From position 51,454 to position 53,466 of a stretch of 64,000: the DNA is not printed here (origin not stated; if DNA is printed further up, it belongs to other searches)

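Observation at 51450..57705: Cluster of signal-peptide-bearing ATP-grasp and PRODH-like enzymes plus PNP-family protein, convergent with a radical-SAM(SPASM-like)/GT2 pair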

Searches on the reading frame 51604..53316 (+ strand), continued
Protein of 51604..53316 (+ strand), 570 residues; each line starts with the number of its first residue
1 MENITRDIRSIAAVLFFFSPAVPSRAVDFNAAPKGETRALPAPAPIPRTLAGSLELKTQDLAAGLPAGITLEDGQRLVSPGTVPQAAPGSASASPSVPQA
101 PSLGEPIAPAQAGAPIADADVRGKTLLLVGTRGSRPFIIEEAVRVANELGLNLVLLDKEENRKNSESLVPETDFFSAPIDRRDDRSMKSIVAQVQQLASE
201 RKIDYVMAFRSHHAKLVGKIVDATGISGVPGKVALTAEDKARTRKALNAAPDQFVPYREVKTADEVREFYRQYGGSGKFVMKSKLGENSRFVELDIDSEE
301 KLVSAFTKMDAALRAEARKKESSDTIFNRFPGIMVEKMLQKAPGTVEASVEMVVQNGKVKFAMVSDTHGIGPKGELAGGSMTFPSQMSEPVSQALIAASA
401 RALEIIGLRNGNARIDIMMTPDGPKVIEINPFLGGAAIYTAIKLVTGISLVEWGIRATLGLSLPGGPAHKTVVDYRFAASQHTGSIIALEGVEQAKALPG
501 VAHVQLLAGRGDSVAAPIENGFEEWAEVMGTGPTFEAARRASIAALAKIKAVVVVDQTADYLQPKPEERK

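Call 34: find_encoding_contigs(protein=P0019, flank=10000, max_places=2)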
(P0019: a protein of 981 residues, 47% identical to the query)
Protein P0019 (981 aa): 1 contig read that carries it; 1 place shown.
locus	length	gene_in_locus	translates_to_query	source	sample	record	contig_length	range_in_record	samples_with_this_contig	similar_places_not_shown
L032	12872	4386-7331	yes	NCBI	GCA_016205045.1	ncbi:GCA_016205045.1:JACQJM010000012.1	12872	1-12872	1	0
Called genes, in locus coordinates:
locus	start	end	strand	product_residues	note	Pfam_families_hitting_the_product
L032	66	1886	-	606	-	PF13520:AA_permease_2, PF02705:K_trans (faint)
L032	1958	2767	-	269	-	PF13489:Methyltransf_23, PF13847:Methyltransf_31 (weak), PF08241:Methyltransf_11, PF08242:Methyltransf_12, PF13649:Methyltransf_25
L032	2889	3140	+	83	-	PF13560:HTH_31, PF12844:HTH_19 (weak), PF13443:HTH_26 (weak), PF01381:HTH_3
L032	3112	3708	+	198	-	PF09946:DUF2178 (weak)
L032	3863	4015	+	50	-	-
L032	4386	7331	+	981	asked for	PF02655:ATP-grasp_3 (weak), PF18603:LAL_C2 (weak), PF07690:MFS_1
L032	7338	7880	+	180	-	PF00300:His_Phos_1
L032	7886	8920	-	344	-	PF21016:RlmN_N (weak), PF04055:Radical_SAM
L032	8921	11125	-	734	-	-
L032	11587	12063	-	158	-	PF00075:RNase_H, PF13456:RVT_3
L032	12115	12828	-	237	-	PF24481:CT398_CC, PF02591:Zn_ribbon_9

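Call 36: search_protein_families(library=pfam, proteins=[L024:9713-12850:+, L012:9674-12814:+], max_evalue=0.01)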
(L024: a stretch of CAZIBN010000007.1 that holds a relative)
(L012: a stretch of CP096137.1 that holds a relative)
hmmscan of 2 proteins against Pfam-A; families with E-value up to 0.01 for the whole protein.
L024:9713-12850:+ (1045 aa): 2 families
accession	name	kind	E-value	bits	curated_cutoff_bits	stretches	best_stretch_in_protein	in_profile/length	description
PF07690.21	MFS_1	-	2.1e-11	43.8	33.4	1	631-996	9-340/347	Major Facilitator Superfamily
PF18603.7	LAL_C2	-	1.4e-10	41.7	29.4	1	490-565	2-76/78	L-amino acid ligase C-terminal domain 2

L012:9674-12814:+ (1046 aa): 3 families
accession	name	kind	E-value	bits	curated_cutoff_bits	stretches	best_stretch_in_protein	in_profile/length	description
PF18603.7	LAL_C2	-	2.3e-11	44.2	29.4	1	498-573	2-76/78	L-amino acid ligase C-terminal domain 2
PF07690.21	MFS_1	-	7.3e-08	32.1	33.4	1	633-900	5-268/347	Major Facilitator Superfamily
PF14965.11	BRI3BP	-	0.0022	18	27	0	922-949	69-96/179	Negative regulator of p53/TP53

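Call 39: search_protein_families(library=pfam, proteins=[L024:4409-7963:-, L024:3451-4314:-, L024:8715-9566:-, L024:12954-14198:-, L024:14219-15445:+, L024:15695-18133:-, L024:17686-19182:-, L024:19914-20888:+], max_evalue=0.001)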
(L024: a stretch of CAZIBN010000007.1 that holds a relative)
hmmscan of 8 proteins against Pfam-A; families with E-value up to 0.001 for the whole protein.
L024:4409-7963:- (1184 aa): 4 families
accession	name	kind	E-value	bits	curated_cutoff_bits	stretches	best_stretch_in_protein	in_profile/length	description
PF13654.12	AAA_32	-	2e-17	63.9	21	1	706-844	2-133/133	LonB-like, AAA domain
PF20436.4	LonB_AAA-LID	-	2.3e-17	63.2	22.4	1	879-942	2-65/65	Archaeal LonB, AAA+ ATPase LID domain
PF05362.19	Lon_C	-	2.5e-07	30.9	21.1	1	1051-1155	107-200/205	Lon protease (S16) C-terminal proteolytic domain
PF20437.3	LonC_helical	-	0.00087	19.7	24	0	333-361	5-33/34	Lon-like LonC helical domain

L024:3451-4314:- (287 aa): 4 families
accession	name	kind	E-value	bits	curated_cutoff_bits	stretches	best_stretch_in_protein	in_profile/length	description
PF05971.18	Methyltransf_10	-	2.9e-109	365.5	23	1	1-285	7-298/299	RNA methyltransferase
PF05175.20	MTS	-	1.2e-07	32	23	1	93-189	31-119/170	Methyltransferase small domain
PF08242.18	Methyltransf_12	-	5.1e-05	24.4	30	1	98-190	1-86/98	Methyltransferase domain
PF13649.12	Methyltransf_25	-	0.00025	22.1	27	1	97-189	1-86/97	Methyltransferase domain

L024:8715-9566:- (283 aa): 1 family
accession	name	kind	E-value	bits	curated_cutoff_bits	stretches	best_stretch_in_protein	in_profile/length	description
PF00795.27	CN_hydrolase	-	4.3e-08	33.3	23.2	1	56-222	21-207/256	Carbon-nitrogen hydrolase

L024:12954-14198:- (414 aa): 2 families
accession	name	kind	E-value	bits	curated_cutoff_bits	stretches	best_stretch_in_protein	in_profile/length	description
PF07690.21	MFS_1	-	8e-22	78.1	33.4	1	25-351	5-333/347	Major Facilitator Superfamily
PF00083.30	Sugar_tr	-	1.1e-08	34.9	22.3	1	19-160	3-154/452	Sugar (and other) transporter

L024:14219-15445:+ (408 aa): 0 families

L024:15695-18133:- (812 aa): 3 families
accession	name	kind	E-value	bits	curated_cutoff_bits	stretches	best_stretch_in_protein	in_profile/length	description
PF08495.15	FIST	-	9e-28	97.9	23.2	1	181-375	2-188/189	FIST N domain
PF00211.25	Guanylate_cyc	-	2.4e-21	76.6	21.9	1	646-805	11-178/183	Adenylate and Guanylate cyclase catalytic domain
PF10442.14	FIST_C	-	1.5e-16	61.2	28.5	1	378-521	1-131/131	FIST C domain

L024:17686-19182:- (498 aa): 1 family
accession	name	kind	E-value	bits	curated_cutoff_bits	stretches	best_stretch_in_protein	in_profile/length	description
PF03976.20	PPK2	-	2.7e-130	433.2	22.3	2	276-495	4-223/229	Polyphosphate kinase 2 (PPK2)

L024:19914-20888:+ (324 aa): 2 families
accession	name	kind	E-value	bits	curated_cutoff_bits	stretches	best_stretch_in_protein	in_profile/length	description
PF01300.24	Sua5_yciO_yrdC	-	1.2e-62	211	25.1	1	20-195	2-178/178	Telomere recombination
PF03481.19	Sua5_C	-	2e-20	74.2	22.9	1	199-322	3-135/136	Threonylcarbamoyl-AMP synthase, C-terminal domain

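Call 54: search_protein_representatives(alignment_id=A1)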
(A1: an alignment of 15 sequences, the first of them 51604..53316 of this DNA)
Query: 15 sequences, 580 profile positions. Proteins with E-value up to 0.001 (for the whole library): 5911; up to 1e-10: 2159; up to 1e-30: 72. The best 150 are listed.
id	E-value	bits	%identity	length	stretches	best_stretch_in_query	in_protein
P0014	5.7e-233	791.5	-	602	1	45-571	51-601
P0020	4.9e-231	785.1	-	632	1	1-574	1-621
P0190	1.1e-216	737.7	-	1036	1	9-573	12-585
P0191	3.5e-181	620.5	-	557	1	55-571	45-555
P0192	1.3e-161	555.9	-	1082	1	28-576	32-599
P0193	1.6e-154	532.5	-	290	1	287-573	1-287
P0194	1.5e-149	516.0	-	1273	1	39-573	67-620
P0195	8.7e-149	513.5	-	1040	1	45-573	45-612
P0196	4.6e-142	491.4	-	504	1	109-573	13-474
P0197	1.1e-139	483.5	-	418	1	158-571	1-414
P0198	1.1e-131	457.1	-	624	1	23-570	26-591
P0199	5.9e-128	444.8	-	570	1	19-570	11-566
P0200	1.3e-123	430.5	-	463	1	131-568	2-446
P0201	1.6e-122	426.8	-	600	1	4-570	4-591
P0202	8.6e-109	381.5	-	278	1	146-411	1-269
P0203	7.7e-96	338.7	-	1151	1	26-572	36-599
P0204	1.4e-94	334.5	-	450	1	131-571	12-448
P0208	6.0e-82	292.9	-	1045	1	30-573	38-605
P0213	6.8e-78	279.5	-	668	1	114-571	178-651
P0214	1.5e-70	255.2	-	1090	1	6-573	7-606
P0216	1.8e-67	245.0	-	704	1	10-570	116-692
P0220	1.0e-62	229.4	-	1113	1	41-570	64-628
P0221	2.0e-61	225.1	-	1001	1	127-559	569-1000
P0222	7.9e-56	206.6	-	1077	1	17-522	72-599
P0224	7.7e-54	200.0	-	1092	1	75-572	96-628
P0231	1.1e-43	166.5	-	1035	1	15-467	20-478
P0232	1.2e-42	163.0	-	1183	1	122-556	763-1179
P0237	9.3e-39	150.2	-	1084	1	113-561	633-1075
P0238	1.6e-38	149.4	-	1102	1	113-547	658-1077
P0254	2.3e-33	132.4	-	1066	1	118-553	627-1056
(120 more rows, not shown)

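Call 56: search_protein_families(library=pfam, proteins=[P0221, P0232, P0237, P0238, P0254, P0194, P0203, P0213, P0216], max_evalue=0.001)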
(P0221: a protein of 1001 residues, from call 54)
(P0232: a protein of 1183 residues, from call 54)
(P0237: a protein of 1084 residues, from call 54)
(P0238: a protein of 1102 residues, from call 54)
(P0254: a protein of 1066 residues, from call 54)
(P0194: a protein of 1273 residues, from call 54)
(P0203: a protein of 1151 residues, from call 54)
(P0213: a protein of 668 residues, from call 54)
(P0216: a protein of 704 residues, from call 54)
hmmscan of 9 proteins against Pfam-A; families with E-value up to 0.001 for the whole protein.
P0221 (1001 aa): 4 families
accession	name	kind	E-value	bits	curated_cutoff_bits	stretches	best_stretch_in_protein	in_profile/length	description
PF13535.11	ATP-grasp_4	-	8.1e-13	48.7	27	1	726-876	6-155/160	ATP-grasp domain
PF18130.6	ATPgrasp_N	-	8.9e-06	26.6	27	1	589-675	1-79/81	ATP-grasp N-terminal domain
PF02655.19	ATP-grasp_3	-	1.4e-05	25.7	23.2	1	714-876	23-159/160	ATP-grasp domain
PF15632.11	ATPgrasp_Ter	-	9.3e-05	22.6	29.1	0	832-908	45-117/131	ATP-grasp in the biosynthetic pathway with Ter operon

P0232 (1183 aa): 9 families
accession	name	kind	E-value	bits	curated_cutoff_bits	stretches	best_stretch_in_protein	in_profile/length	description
PF13535.11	ATP-grasp_4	-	1.1e-19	71.1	27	1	914-1066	2-158/160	ATP-grasp domain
PF18603.7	LAL_C2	-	3.5e-15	56.5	29.4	1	1107-1180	2-75/78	L-amino acid ligase C-terminal domain 2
PF18130.6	ATPgrasp_N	-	1.4e-13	51.6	27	1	788-868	1-81/81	ATP-grasp N-terminal domain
PF02655.19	ATP-grasp_3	-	1.4e-11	45.2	23.2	1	877-1063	1-159/160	ATP-grasp domain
PF01071.24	GARS_A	-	2e-08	34.7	27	1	879-986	2-103/194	Phosphoribosylglycinamide synthetase, ATP-grasp (A) domain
PF15632.11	ATPgrasp_Ter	-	3.6e-06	27.2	29.1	1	966-1066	5-91/131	ATP-grasp in the biosynthetic pathway with Ter operon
PF02222.28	ATP-grasp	-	4.8e-06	26.8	27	1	886-948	2-65/179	ATP-grasp domain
PF02786.22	CPSase_L_D2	-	1.3e-05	25.3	19.8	1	879-1085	1-202/211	Carbamoyl-phosphate synthase L chain, ATP binding domain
PF14397.11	ATPgrasp_ST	-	0.00041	20.1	31.4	0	420-512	18-78/278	Sugar-transfer associated ATP-grasp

P0237 (1084 aa): 7 families
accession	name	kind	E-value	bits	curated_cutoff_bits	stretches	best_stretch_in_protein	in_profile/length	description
PF13535.11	ATP-grasp_4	-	4.2e-15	56.2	27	1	806-955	2-157/160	ATP-grasp domain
PF18603.7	LAL_C2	-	2.7e-10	40.8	29.4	1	997-1074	2-78/78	L-amino acid ligase C-terminal domain 2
PF18130.6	ATPgrasp_N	-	4.2e-10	40.5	27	1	667-747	1-80/81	ATP-grasp N-terminal domain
PF15632.11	ATPgrasp_Ter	-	2.3e-07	31.1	29.1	1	854-958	3-93/131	ATP-grasp in the biosynthetic pathway with Ter operon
PF02655.19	ATP-grasp_3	-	9.9e-06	26.2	23.2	1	802-953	27-159/160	ATP-grasp domain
PF02826.25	2-Hacid_dh_C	-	0.00028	20.8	25.1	1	631-695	19-80/178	D-isomer specific 2-hydroxyacid dehydrogenase, NAD binding domain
PF14397.11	ATPgrasp_ST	-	0.00041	20.1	31.4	0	340-450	9-89/278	Sugar-transfer associated ATP-grasp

P0238 (1102 aa): 10 families
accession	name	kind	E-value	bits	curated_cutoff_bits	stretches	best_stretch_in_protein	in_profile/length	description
PF13535.11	ATP-grasp_4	-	2.3e-19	70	27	1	823-972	2-157/160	ATP-grasp domain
PF18130.6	ATPgrasp_N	-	4.2e-17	62.9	27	1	692-777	1-81/81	ATP-grasp N-terminal domain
PF02655.19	ATP-grasp_3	-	4.1e-13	50.2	23.2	1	787-971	2-160/160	ATP-grasp domain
PF18603.7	LAL_C2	-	2.7e-10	40.8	29.4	1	1014-1089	2-77/78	L-amino acid ligase C-terminal domain 2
PF01071.24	GARS_A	-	8.2e-10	39.3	27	1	788-897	2-107/194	Phosphoribosylglycinamide synthetase, ATP-grasp (A) domain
PF14397.11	ATPgrasp_ST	-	4.4e-07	29.8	31.4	0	610-646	231-264/278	Sugar-transfer associated ATP-grasp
PF15632.11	ATPgrasp_Ter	-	5.1e-06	26.7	29.1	1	876-993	8-108/131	ATP-grasp in the biosynthetic pathway with Ter operon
PF08443.16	RimK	-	2.9e-05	24.2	21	1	786-856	1-73/188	RimK-like ATP-grasp domain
PF02222.28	ATP-grasp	-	0.00011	22.4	27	1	795-952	2-147/179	ATP-grasp domain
PF02786.22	CPSase_L_D2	-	0.00087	19.3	19.8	0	789-996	2-206/211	Carbamoyl-phosphate synthase L chain, ATP binding domain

P0254 (1066 aa): 5 families
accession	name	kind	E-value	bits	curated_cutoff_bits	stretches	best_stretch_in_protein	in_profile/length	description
PF13535.11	ATP-grasp_4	-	6.9e-15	55.5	27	1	796-945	2-157/160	ATP-grasp domain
PF18130.6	ATPgrasp_N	-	4.7e-12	46.7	27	1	656-736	1-80/81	ATP-grasp N-terminal domain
PF18603.7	LAL_C2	-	1.7e-08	35.1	29.4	1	987-1063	2-77/78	L-amino acid ligase C-terminal domain 2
PF15632.11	ATPgrasp_Ter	-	3.3e-08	33.8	29.1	1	844-945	3-90/131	ATP-grasp in the biosynthetic pathway with Ter operon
PF02655.19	ATP-grasp_3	-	0.00051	20.6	23.2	0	793-943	28-159/160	ATP-grasp domain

P0194 (1273 aa): 3 families
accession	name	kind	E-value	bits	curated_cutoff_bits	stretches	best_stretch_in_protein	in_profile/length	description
PF18603.7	LAL_C2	-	1.6e-09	38.3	29.4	1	523-600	1-77/78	L-amino acid ligase C-terminal domain 2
PF01071.24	GARS_A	-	0.00014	22.2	27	0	284-484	3-193/194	Phosphoribosylglycinamide synthetase, ATP-grasp (A) domain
PF15632.11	ATPgrasp_Ter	-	0.00067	19.9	29.1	0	459-514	65-117/131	ATP-grasp in the biosynthetic pathway with Ter operon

P0203 (1151 aa): 4 families
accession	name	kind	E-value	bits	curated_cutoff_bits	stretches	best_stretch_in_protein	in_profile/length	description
PF18603.7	LAL_C2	-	2.6e-13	50.5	29.4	1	503-580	1-77/78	L-amino acid ligase C-terminal domain 2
PF13535.11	ATP-grasp_4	-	2.7e-08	34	27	1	308-461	5-155/160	ATP-grasp domain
PF18130.6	ATPgrasp_N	-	2.6e-05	25.1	27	1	171-255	3-81/81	ATP-grasp N-terminal domain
PF02655.19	ATP-grasp_3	-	2.9e-05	24.6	23.2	0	304-461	30-159/160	ATP-grasp domain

P0213 (668 aa): 2 families
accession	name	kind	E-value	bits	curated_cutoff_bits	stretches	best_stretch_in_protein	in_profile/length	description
PF13535.11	ATP-grasp_4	-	1.2e-06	28.7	27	1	377-531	5-158/160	ATP-grasp domain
PF18130.6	ATPgrasp_N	-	1.8e-05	25.6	27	1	219-299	6-81/81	ATP-grasp N-terminal domain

P0216 (704 aa): 2 families
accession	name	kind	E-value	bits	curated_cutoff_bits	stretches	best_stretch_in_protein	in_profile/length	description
PF18603.7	LAL_C2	-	8.5e-14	52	29.4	1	598-675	1-77/78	L-amino acid ligase C-terminal domain 2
PF13535.11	ATP-grasp_4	-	3e-08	33.9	27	1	405-557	5-155/160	ATP-grasp domain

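Call 58: list_cluster_members(proteins=[P0221, P0194, P0203, P0198, P0199, P0201, P0213, P0216, P0204, P0200])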
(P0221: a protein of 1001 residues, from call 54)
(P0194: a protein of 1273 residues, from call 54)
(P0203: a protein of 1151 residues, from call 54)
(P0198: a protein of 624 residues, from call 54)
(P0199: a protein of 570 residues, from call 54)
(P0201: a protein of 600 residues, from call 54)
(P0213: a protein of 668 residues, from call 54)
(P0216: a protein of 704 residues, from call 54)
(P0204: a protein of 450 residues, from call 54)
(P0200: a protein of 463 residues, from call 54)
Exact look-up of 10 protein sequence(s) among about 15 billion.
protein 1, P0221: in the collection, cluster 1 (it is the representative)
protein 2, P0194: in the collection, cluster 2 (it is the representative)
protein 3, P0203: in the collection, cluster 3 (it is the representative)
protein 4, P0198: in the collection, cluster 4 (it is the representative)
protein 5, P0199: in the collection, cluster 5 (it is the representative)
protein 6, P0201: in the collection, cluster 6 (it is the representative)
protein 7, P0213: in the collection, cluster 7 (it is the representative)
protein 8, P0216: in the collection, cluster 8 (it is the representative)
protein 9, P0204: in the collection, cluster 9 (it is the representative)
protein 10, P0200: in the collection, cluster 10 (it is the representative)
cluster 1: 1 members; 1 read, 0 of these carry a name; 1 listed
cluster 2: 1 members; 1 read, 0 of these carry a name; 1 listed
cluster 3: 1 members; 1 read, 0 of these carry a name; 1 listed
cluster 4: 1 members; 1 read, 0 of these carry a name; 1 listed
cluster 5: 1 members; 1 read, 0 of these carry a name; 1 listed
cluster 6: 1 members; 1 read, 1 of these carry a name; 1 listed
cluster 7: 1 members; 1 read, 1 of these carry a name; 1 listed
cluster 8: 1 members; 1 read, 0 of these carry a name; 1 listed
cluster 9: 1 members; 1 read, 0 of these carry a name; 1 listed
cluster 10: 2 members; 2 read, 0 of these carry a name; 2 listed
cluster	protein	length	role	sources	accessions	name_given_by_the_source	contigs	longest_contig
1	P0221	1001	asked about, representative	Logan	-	-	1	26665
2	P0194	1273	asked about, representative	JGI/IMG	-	-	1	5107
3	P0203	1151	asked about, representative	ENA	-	-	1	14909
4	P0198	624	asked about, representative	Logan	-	-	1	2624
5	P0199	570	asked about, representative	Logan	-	-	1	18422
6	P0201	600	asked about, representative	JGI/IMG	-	biotin carboxylase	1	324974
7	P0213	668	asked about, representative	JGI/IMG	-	hypothetical protein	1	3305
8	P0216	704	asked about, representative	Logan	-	-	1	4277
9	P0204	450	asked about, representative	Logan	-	-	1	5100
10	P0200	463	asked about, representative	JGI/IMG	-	-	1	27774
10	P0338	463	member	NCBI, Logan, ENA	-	-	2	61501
